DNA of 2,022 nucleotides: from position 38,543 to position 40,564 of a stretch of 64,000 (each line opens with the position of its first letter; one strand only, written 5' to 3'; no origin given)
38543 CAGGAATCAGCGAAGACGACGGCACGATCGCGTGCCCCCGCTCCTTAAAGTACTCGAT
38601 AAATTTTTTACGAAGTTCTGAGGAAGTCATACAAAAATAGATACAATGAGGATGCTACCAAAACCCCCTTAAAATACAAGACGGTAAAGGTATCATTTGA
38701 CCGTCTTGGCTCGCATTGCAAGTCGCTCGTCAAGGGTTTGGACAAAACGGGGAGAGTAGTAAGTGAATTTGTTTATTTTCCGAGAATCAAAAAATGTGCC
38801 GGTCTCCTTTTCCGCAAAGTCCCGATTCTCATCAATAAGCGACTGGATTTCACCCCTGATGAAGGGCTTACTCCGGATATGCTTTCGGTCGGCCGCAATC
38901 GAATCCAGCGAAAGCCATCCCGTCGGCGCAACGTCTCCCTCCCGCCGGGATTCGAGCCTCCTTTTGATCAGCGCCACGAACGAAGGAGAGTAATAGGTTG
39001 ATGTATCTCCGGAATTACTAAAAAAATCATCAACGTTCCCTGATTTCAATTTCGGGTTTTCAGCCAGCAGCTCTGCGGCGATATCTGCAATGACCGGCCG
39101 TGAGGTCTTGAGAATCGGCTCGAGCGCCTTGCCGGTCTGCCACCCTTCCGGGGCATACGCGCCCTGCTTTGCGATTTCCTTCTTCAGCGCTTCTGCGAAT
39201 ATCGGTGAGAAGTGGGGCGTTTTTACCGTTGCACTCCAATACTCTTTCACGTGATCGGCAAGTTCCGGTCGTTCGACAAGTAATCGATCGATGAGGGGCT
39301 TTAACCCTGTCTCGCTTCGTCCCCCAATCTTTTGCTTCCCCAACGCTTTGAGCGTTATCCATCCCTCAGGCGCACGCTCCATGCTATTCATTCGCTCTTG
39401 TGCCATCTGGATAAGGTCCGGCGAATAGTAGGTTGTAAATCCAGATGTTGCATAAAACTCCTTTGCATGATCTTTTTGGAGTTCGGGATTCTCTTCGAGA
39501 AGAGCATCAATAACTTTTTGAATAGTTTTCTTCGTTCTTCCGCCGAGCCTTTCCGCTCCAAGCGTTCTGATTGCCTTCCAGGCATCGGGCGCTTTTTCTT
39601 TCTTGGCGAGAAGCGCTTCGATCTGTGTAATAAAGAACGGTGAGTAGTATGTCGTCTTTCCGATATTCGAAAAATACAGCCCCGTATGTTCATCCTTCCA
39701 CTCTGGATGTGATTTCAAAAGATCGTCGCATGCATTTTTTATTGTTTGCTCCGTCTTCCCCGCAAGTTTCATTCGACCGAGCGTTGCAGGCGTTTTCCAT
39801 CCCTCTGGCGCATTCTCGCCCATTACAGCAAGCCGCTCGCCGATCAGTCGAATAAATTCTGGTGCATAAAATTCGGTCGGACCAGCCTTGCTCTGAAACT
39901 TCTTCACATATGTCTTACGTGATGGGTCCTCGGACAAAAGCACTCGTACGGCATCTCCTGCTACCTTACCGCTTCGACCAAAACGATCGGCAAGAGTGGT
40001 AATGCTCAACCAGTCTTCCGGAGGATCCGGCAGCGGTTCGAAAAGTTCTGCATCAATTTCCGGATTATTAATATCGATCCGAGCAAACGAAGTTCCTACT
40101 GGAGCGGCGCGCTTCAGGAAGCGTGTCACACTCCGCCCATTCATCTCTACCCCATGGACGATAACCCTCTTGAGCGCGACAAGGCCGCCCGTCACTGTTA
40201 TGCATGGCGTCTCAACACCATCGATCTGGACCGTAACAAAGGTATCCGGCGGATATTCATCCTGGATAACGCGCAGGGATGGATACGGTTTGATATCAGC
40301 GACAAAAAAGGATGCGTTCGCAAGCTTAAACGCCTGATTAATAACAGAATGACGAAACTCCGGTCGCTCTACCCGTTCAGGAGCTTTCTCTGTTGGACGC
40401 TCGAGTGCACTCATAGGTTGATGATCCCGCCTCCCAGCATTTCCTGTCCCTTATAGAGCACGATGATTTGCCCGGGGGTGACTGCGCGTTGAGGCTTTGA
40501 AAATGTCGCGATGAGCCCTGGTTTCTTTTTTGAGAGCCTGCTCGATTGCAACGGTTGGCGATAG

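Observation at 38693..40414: Novel cytoplasmic protein with six tandem ~73-aa repeats sandwiched between alaS and mnmA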

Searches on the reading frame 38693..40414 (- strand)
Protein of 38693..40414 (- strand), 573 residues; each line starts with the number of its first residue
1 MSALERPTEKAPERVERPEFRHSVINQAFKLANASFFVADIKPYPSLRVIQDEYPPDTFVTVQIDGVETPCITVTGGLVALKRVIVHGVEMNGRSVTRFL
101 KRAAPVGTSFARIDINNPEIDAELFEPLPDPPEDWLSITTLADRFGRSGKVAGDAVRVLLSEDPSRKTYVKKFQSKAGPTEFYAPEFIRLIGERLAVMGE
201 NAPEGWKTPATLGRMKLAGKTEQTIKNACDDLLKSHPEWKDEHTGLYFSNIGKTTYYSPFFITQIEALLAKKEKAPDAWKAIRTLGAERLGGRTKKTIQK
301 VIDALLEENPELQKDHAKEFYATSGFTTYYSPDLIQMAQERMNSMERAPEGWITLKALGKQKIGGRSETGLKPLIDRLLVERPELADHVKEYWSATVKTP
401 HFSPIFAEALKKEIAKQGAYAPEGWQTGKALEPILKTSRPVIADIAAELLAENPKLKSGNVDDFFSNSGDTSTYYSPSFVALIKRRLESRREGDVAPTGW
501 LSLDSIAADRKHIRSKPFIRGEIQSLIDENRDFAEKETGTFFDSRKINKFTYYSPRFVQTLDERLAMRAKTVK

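Call 4: search_protein_families(library=pfam, proteins=[window:38693-40414:-], max_evalue=10)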
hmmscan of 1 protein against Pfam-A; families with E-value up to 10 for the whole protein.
window:38693-40414:- (573 aa): 2 families
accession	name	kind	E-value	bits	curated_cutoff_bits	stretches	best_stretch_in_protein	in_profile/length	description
PF14824.11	Sirohm_synth_M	-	0.14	12.1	25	1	476-489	14-27/28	Sirohaem biosynthesis protein central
PF23289.1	Spectrin_5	-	0.25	11.9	27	1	302-346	19-66/80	Guanine nucleotide exchange factor DBS-like, spectrin-like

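Call 7: search_protein_families(library=ncbifam, proteins=[window:38693-40414:-], max_evalue=0.01)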
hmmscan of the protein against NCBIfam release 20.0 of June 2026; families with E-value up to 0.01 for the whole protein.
window:38693-40414:- (573 aa): 0 families

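Call 8: find_homologous_proteins(query=window:38693-40414:-, max_evalue=0.001)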
Query window:38693-40414:- (573 aa): 2 proteins with E <= 0.001 among 8000 candidates.
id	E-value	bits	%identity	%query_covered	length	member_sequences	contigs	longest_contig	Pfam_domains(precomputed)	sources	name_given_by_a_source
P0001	0.0e+0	1297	100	100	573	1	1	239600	-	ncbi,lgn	-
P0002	8.9e-26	109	26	82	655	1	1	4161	-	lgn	-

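Call 9: search_solved_structures(query=window:38693-40414:-, max_evalue=10)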
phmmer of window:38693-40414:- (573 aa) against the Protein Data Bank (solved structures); distinct sequences matched with E-value up to 10: 0.

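Call 11: list_cluster_members(proteins=[P0001, P0002])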
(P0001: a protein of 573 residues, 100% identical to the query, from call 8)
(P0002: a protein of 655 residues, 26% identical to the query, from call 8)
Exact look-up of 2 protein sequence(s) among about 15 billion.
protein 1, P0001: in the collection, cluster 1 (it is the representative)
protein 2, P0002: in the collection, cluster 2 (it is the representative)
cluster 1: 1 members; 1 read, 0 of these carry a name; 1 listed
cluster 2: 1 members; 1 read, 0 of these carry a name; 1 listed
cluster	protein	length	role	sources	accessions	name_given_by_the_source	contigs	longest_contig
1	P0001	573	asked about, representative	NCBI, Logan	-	-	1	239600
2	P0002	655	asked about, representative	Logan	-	-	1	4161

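Call 12: find_encoding_contigs(protein=P0002, flank=10000)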
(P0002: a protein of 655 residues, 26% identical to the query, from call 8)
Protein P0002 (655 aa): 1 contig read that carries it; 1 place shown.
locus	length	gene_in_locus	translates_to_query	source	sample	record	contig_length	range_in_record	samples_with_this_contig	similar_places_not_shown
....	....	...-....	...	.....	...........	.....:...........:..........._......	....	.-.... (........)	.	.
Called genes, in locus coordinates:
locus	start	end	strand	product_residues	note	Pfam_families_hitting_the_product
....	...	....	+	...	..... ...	-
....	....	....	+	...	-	?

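Call 18: find_encoding_contigs(protein=P0001, flank=10000)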
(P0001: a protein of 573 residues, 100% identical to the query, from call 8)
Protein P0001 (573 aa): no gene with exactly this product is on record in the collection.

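Call 20: search_protein_families(library=phrogs, proteins=[window:38693-40414:-, P0002], max_evalue=1)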
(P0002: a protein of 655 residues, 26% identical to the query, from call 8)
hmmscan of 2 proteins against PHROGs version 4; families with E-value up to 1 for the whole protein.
window:38693-40414:- (573 aa): 2 families
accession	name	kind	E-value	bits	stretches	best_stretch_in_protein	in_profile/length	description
phrog_2303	-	head and packaging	0.067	14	1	294-328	159-190/219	head scaffolding protein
phrog_31223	-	unknown function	0.16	13.7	0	245-261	42-58/81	-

P0002 (655 aa): 20 families
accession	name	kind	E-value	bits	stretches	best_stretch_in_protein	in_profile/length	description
phrog_32978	-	unknown function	0.00025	22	0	447-470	7-30/83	-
phrog_59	-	DNA, RNA and nucleotide metabolism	0.0012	19.3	0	388-497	250-349/423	HNH endonuclease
phrog_2474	-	transcription regulation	0.0013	19.6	0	444-474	40-70/118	MerR-like transcriptional regulator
phrog_29500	-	unknown function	0.0018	19.4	0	443-496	32-84/92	-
phrog_323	-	transcription regulation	0.0038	17.8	0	390-545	28-136/319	transcriptional regulator, D5-like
phrog_26479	-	unknown function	0.0058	17.5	0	452-472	3-23/56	-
phrog_3855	-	DNA, RNA and nucleotide metabolism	0.014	16.8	0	453-476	80-103/115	HTH DNA binding protein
phrog_5414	-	DNA, RNA and nucleotide metabolism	0.023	15.4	0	593-625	25-57/97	HTH DNA binding protein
phrog_4124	-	unknown function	0.07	14.6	0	533-555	39-61/73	-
phrog_1726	-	transcription regulation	0.12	13.2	0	452-480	192-222/264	anti-repressor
phrog_4292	-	unknown function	0.14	13.2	0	439-462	12-35/51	-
phrog_7168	-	DNA, RNA and nucleotide metabolism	0.15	12.5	0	457-616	139-267/284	homing endonuclease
phrog_6081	-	unknown function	0.16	12.5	0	561-614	44-94/169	-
phrog_4779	-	transcription regulation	0.2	13.2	0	455-480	18-43/98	transcriptional regulator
phrog_664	-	DNA, RNA and nucleotide metabolism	0.2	12.4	0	452-480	52-80/210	DNA binding protein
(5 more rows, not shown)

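Call 46: search_protein_families(library=padloc, proteins=[window:38693-40414:-], max_evalue=0.001)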
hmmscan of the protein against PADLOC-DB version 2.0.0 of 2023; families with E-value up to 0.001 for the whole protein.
window:38693-40414:- (573 aa): 0 families

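Call 53: find_related_loci(query=window:38693-40414:-, collection=genome_contigs, flank=8000)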
Query window:38693-40414:- (573 aa) in genome_contigs; peptide patterns used: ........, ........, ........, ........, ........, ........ (x = any residue, [..] = any of these).
39 stretches matched a pattern, but none encodes a relative of the query by tblastn (E <= 1e-3).

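Call 57: predict_structure(alignment_id=A4)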
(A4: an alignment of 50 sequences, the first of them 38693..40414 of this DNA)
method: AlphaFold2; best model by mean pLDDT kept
length: 573 residues; sequences in the alignment: 50
mean_pLDDT: 81.1   pTM: 0.58
mean pLDDT of the five models: 81.1, 80.1, 80.0, 79.8, 79.2
residues with pLDDT >= 90: 367; 70-90: 81; 50-70: 5; < 50: 120
segments of 3 or more residues with pLDDT < 50: 1-114, 116-121
pLDDT, mean of each block of 10 residues (from residue 1): 37 34 33 26 33 39 41 37 32 35 37 46 72 97 92 94 97 95 98 91 94 87 91 96 92 93 94 91 93 90 95 95 87 97 92 96 91 97 98 87 97 92 96 95 96 97 92 97 95 90 95 89 97 95 87 97 94 83
secondary structure, 60 per line:
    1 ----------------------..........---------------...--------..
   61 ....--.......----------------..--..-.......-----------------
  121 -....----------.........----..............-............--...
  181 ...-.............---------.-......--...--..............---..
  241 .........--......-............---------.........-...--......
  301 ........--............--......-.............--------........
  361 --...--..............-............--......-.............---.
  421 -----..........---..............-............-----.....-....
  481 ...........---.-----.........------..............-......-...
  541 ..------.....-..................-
elements in order: H23-32 E48-50 E59-64 E67-73 H97-103 H122-125 H138-144 H149-162 H164-169 E170-175 E178-183 H185-197 H209-214 H222-235 H239-243 E244-249 E252-257 H259-270 H282-288 H295-308 H311-316 E317-322 E325-330 H332-344 H355-360 H368-381 H383-388 E389-394 E397-402 H404-416 H428-435 H439-452 H454-460 E461-465 E471-475 H477-491 H503-509 H516-529 H531-536 E538-542 E549-553 H555-572
